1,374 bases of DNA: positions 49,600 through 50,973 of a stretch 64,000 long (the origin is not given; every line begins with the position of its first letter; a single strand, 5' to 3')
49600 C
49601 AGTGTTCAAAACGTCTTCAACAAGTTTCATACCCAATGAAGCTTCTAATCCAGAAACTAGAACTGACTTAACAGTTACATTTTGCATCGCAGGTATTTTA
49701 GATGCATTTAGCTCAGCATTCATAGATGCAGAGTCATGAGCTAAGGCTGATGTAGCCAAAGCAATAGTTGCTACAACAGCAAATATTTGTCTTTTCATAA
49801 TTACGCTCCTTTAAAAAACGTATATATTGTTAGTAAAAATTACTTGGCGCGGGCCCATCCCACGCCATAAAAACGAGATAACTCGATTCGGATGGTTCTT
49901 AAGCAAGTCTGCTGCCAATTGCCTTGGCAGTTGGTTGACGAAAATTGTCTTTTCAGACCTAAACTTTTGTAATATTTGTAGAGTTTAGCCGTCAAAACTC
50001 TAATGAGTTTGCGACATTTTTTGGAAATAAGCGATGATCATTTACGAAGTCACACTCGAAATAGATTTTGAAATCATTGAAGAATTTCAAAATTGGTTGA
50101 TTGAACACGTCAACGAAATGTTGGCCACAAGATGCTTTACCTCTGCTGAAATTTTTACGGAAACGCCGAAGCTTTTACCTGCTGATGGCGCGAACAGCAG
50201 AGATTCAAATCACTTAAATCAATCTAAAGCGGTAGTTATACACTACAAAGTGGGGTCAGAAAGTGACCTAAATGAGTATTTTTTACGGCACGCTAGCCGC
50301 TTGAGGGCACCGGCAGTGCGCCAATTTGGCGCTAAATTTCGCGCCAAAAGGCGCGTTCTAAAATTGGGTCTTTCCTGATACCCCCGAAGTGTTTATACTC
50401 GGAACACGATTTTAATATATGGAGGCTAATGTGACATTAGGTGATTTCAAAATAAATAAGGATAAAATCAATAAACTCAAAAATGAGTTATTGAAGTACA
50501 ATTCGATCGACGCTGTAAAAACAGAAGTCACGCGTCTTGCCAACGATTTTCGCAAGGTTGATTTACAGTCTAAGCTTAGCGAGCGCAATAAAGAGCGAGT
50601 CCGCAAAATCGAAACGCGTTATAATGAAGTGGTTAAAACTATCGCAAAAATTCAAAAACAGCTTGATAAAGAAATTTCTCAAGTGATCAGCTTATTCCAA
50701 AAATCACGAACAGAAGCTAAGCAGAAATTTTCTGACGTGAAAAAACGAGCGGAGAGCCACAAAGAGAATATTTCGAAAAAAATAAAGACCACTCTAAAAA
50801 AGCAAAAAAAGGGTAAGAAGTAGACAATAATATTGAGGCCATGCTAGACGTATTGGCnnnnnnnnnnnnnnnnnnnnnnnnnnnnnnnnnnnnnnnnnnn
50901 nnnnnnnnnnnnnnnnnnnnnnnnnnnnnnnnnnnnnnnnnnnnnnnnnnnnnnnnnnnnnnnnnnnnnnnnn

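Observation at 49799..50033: Second sigma-54 promoter with identical core, embedded in a perfect palindrome and followed by a GC-rich leader hairpin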

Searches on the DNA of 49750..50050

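Call 87: search_rna_families(source=window, start=49750, end=50050, threshold=evalue, max_evalue=10)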
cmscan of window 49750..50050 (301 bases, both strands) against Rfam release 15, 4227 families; matches with E-value up to 10: 3.
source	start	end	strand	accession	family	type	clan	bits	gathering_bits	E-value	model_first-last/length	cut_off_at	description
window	49768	49845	+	RF02445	SpR14_sRNA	Gene; sRNA;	-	17.4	50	8.4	1-80/80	no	Streptococcus sRNA SpR14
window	49760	49850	-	RF02747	FtrA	Gene; sRNA;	-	15.6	134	9.6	1-111/111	no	Francisella sRNA A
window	49914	50028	+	RF00618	U4atac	Gene; snRNA; splicing;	CL00007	13.2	53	5.8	1-132/132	no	U4atac minor spliceosomal RNA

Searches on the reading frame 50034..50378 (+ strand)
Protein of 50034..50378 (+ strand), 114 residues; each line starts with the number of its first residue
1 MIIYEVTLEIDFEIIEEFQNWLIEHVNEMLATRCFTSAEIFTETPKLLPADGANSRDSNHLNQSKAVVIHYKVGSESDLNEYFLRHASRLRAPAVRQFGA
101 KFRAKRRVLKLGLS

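Call 6: search_protein_families(library=pfam, proteins=[window:50034-50378:+], max_evalue=0.01)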
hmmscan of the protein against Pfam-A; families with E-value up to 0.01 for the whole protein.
window:50034-50378:+ (114 aa): 1 family
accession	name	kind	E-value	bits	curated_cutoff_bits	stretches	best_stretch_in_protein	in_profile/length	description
PF14114.12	DUF4286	-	6.5e-17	62.1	25.8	1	1-110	1-98/100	Domain of unknown function (DUF4286)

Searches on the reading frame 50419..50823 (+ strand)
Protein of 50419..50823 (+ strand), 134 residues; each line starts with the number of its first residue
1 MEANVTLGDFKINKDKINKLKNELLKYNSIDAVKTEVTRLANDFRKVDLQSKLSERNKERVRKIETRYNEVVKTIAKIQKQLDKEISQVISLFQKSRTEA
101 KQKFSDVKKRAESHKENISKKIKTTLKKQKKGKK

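Call 6: search_protein_families(library=pfam, proteins=[window:50419-50823:+], max_evalue=0.01)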
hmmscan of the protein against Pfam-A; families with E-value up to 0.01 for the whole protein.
window:50419-50823:+ (134 aa): 2 families
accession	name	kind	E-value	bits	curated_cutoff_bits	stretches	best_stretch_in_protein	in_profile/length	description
PF04108.17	ATG17_like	-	0.004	17.1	43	0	2-124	101-236/355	Autophagy protein ATG17-like domain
PF11304.13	DUF3106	-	0.0057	17.6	24.3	1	52-130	21-98/104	Protein of unknown function (DUF3106)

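Call 39: find_related_loci(query=A6, collection=genome_contigs, flank=6000)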
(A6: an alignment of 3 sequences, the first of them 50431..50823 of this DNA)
Query A6 (130 aa) in genome_contigs; peptide patterns used: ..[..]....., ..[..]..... (x = any residue, [..] = any of these).
323 stretches matched a pattern; 1 encode a relative of the query (tblastn E <= 1e-3); 1 distinct loci.
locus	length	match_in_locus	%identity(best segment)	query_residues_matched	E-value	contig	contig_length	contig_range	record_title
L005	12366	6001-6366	84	1-122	1e-64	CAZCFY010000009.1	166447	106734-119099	MAG TPA_asm: uncultured Bdellovibrionales bacterium isolate SRP287453_co1_314 genome assembly, contig: NODE_74_length_16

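Call 90: search_protein_families(library=ncbifam, proteins=[window:50431-50823:+, L005:4356-5375:-], max_evalue=0.01)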
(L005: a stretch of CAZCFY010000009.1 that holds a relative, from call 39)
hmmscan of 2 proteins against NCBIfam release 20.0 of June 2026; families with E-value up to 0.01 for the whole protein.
window:50431-50823:+ (130 aa): 3 families
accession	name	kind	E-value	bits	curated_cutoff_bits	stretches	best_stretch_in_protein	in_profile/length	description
NF047516.1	LA_3659_fam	equivalog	0.00059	19.5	36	1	6-127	84-207/221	LA_3659 family protein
NF047514.1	SpiroCoCo_N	equivalog_domain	0.00059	19.5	75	1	6-127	84-207/221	SpiroCoCo family coiled-coil protein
NF045487.1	ASRP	equivalog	0.009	14.7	300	0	14-121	109-212/593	archaea-specific SMC-related protein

L005:4356-5375:- (339 aa): 0 families
